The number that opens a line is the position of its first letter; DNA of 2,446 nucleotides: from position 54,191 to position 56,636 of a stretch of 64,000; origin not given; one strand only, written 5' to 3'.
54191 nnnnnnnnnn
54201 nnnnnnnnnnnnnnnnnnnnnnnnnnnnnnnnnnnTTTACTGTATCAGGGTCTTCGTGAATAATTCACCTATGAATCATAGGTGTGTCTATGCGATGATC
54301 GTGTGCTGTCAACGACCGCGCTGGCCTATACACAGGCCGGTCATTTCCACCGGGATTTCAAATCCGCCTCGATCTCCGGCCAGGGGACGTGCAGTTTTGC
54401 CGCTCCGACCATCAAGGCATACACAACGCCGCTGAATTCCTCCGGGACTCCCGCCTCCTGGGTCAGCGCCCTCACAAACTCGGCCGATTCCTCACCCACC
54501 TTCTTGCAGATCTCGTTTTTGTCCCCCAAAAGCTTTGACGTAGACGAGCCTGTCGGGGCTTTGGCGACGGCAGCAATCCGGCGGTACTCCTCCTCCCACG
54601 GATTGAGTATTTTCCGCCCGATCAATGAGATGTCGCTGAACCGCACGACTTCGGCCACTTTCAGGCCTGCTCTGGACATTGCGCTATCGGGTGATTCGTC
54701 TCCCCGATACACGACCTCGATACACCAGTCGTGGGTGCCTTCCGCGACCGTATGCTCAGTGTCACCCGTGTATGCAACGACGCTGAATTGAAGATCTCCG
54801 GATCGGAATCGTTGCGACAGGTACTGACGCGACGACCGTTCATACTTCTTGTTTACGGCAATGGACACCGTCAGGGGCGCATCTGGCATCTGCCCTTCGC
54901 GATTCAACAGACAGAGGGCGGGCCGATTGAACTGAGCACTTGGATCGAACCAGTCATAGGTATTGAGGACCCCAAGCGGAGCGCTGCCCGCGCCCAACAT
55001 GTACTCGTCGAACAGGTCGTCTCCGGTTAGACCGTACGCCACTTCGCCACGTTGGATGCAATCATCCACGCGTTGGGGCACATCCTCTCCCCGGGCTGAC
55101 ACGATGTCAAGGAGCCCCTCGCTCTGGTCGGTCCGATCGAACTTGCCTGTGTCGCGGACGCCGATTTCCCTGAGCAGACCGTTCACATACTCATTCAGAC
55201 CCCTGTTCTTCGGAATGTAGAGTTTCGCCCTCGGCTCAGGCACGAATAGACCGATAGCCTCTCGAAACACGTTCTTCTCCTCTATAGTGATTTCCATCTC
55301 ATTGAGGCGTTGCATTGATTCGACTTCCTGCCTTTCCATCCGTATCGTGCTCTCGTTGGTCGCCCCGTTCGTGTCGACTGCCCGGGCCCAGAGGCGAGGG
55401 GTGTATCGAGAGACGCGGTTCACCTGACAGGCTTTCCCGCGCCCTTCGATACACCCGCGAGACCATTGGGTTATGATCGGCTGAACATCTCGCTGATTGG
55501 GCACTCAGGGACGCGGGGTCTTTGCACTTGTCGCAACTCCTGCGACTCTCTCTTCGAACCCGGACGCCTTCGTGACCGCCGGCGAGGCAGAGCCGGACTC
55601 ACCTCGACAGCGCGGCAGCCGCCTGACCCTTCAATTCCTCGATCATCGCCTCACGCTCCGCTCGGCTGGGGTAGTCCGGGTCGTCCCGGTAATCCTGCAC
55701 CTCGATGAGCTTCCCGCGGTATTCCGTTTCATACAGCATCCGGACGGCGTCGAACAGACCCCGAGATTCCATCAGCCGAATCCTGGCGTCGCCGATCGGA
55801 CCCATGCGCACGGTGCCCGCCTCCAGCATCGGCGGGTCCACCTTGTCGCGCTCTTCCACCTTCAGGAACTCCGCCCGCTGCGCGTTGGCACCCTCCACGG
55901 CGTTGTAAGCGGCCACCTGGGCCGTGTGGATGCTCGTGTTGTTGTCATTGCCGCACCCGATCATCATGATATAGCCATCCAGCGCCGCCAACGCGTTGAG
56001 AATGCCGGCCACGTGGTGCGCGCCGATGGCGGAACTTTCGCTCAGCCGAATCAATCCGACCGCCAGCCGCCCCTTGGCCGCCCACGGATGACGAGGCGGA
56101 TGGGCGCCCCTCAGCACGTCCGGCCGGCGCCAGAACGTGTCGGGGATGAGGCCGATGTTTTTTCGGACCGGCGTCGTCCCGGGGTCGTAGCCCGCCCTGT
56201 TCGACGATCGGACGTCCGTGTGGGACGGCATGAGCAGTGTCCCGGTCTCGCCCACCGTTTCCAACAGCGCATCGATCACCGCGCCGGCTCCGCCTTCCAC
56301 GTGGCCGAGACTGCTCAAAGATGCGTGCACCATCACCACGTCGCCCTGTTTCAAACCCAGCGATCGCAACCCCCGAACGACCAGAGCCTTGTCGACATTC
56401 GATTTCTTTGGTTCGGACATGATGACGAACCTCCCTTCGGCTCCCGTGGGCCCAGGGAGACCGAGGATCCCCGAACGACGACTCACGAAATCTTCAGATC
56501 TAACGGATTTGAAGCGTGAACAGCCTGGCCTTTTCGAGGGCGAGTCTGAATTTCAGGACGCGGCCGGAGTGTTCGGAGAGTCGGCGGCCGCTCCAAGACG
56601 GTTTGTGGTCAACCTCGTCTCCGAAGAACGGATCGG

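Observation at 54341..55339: Possible HisG-HisE fusion (steps 1 and 2 of histidine biosynthesis in one polypeptide)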

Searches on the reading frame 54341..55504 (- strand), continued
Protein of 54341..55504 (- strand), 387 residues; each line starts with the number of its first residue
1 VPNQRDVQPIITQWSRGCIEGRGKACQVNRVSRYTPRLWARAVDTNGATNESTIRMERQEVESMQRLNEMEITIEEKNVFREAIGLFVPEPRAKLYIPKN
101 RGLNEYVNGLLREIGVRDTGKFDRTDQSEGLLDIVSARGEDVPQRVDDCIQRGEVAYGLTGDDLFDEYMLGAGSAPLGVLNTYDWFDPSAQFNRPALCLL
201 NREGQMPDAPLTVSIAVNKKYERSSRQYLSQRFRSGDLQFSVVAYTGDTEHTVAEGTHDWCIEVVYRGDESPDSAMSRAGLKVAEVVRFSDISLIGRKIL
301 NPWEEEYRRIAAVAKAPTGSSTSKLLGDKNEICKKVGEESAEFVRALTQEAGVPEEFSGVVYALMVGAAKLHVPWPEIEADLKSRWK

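Call 71: find_related_loci(query=A1, collection=metagenome_contigs, flank=10000)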
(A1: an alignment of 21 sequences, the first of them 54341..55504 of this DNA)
Query A1 (387 aa) in metagenome_contigs; peptide patterns used: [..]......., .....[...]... (x = any residue, [..] = any of these).
261 stretches matched a pattern; 26 encode a relative of the query (tblastn E <= 1e-3); 26 distinct loci.
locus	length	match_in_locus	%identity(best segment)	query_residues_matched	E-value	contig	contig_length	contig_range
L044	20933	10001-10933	79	76-386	2e-169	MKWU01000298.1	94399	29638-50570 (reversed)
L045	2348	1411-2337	69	79-387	1e-155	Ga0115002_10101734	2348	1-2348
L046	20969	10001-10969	61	65-387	2e-139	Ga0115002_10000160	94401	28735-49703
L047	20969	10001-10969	61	65-387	2e-139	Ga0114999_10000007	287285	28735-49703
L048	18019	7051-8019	61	65-387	4e-138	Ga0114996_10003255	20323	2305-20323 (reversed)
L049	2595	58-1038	61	63-386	2e-138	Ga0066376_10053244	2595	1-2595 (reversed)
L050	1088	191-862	70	75-298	2e-114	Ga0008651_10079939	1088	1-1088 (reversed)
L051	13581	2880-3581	62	75-308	5e-96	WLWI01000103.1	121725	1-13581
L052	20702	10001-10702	62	75-308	5e-96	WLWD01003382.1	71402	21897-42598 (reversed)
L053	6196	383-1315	49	67-386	8e-89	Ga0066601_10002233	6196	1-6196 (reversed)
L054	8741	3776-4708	49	67-386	8e-89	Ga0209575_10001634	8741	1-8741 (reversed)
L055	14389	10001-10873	45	72-386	4e-82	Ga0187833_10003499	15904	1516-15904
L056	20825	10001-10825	42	79-366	4e-65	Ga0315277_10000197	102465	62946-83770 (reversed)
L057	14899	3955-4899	39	74-364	1e-61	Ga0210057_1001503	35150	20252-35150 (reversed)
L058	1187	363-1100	44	76-331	8e-64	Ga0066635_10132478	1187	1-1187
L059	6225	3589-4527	39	72-387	3e-58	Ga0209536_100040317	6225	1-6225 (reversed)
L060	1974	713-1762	35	52-387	1e-56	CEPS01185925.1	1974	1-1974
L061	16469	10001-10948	37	73-386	4e-54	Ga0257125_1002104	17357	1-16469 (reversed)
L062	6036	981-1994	36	76-387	7e-51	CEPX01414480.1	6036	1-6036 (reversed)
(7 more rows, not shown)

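Call 73: search_protein_families(library=pfam, proteins=[L052:10013-10705:+, L052:10885-12333:+, L052:12459-12941:+, L052:12943-13887:+, L052:8309-9601:+, L055:9600-10004:+, L061:10954-11343:+, L054:4767-5612:-, L054:2688-3380:-, L056:8855-9718:-], max_evalue=0.001)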
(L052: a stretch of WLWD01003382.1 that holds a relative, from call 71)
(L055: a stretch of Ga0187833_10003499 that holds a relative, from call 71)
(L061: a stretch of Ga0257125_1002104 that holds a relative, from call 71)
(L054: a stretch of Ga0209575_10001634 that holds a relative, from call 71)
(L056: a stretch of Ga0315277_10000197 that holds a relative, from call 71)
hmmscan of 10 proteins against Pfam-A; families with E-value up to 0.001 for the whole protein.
L052:10013-10705:+ (230 aa): 1 family
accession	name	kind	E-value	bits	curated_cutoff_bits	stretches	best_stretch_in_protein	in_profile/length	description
PF01634.23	HisG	-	8.2e-06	26.3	25.5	1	66-217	3-136/158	ATP phosphoribosyltransferase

L052:10885-12333:+ (482 aa): 4 families
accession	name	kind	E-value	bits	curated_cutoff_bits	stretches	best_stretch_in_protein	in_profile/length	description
PF09334.17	tRNA-synt_1g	-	4.6e-90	302.6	20.1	2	150-362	176-390/391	tRNA synthetases class I (M)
PF00133.28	tRNA-synt_1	-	6.1e-18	65.2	22.7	2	286-329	361-404/414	tRNA synthetases class I (I, L, M and V)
PF01406.26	tRNA-synt_1e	-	2.7e-05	24.1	27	0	12-89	17-94/301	tRNA synthetases class I (C) catalytic domain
PF01921.24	tRNA-synt_1f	-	0.00091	18.7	27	0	281-347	264-329/360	tRNA synthetases class I (K)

L052:12459-12941:+ (160 aa): 1 family
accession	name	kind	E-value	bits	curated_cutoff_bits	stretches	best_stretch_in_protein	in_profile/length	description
PF01502.23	PRA-CH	-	1.6e-22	79.6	27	1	62-131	2-70/74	Phosphoribosyl-AMP cyclohydrolase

L052:12943-13887:+ (314 aa): 3 families
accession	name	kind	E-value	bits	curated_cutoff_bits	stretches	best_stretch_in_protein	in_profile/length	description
PF13793.12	Pribosyltran_N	-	1e-43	148.3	25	1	6-122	1-117/117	N-terminal domain of ribose phosphate pyrophosphokinase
PF14572.12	Pribosyl_synth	-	1.3e-25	90.9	27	1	205-312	75-183/184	Phosphoribosyl synthetase-associated domain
PF00156.33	Pribosyltran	-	3.5e-10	39.9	26.3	1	160-259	27-133/158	Phosphoribosyl transferase domain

L052:8309-9601:+ (430 aa): 2 families
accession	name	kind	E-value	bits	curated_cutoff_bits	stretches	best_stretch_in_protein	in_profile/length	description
PF13378.12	MR_MLE_C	-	9.3e-54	182.9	29.4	1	203-421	2-219/219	Enolase C-terminal domain-like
PF02746.21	MR_MLE_N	-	1.4e-12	48.2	22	1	85-180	22-117/117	Mandelate racemase / muconate lactonizing enzyme, N-terminal domain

L055:9600-10004:+ (134 aa): 1 family
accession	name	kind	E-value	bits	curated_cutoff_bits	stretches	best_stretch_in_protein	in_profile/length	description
PF01502.23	PRA-CH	-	4.9e-27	94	27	1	38-118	1-74/74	Phosphoribosyl-AMP cyclohydrolase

L061:10954-11343:+ (129 aa): 1 family
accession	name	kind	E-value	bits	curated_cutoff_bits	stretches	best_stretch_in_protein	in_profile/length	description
PF01502.23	PRA-CH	-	8.3e-18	64.4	27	1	36-106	5-74/74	Phosphoribosyl-AMP cyclohydrolase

L054:4767-5612:- (281 aa): 0 families

L054:2688-3380:- (230 aa): 0 families

L056:8855-9718:- (287 aa): 5 families
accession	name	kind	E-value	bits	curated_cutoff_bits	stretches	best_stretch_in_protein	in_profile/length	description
PF01171.26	ATP_bind_3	-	2.4e-17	63.7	27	1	29-203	1-163/182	PP-loop family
PF03054.22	tRNA_Me_trans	-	9.3e-08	32.4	20.6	1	29-142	2-127/202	tRNA methyl transferase HUP domain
PF06508.19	QueC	-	3.7e-06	27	22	1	29-94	1-66/210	Queuosine biosynthesis protein QueC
PF01507.26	PAPS_reduct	-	4.9e-05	23.9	22.5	1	30-203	2-156/175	Phosphoadenosine phosphosulfate reductase domain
PF00764.25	Arginosuc_synth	-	9.2e-05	23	27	1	29-132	1-102/162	Arginosuccinate synthase N-terminal HUP domain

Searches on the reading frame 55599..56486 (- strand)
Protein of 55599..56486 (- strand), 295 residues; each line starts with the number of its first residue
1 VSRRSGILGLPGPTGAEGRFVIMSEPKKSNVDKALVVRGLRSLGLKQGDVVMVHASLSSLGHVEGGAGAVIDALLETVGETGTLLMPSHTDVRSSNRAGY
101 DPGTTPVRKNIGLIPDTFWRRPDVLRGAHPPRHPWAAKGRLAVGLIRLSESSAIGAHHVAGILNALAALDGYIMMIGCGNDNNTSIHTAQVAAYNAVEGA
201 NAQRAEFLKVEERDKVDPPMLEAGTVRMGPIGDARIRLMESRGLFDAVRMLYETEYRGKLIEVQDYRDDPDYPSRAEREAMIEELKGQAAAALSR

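Call 46: search_protein_families(library=pfam, proteins=[window:55599-56486:-], max_evalue=0.001)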
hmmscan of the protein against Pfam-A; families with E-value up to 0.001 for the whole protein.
window:55599-56486:- (295 aa): 1 family
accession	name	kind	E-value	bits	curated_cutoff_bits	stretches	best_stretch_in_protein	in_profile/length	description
PF02522.19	Antibiotic_NAT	-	2.6e-37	129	25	1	52-250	1-229/232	Aminoglycoside 3-N-acetyltransferase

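Call 68: search_protein_families(library=padloc, proteins=[window:55599-56486:-], max_evalue=0.01)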
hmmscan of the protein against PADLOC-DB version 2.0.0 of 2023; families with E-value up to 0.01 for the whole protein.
window:55599-56486:- (295 aa): 0 families
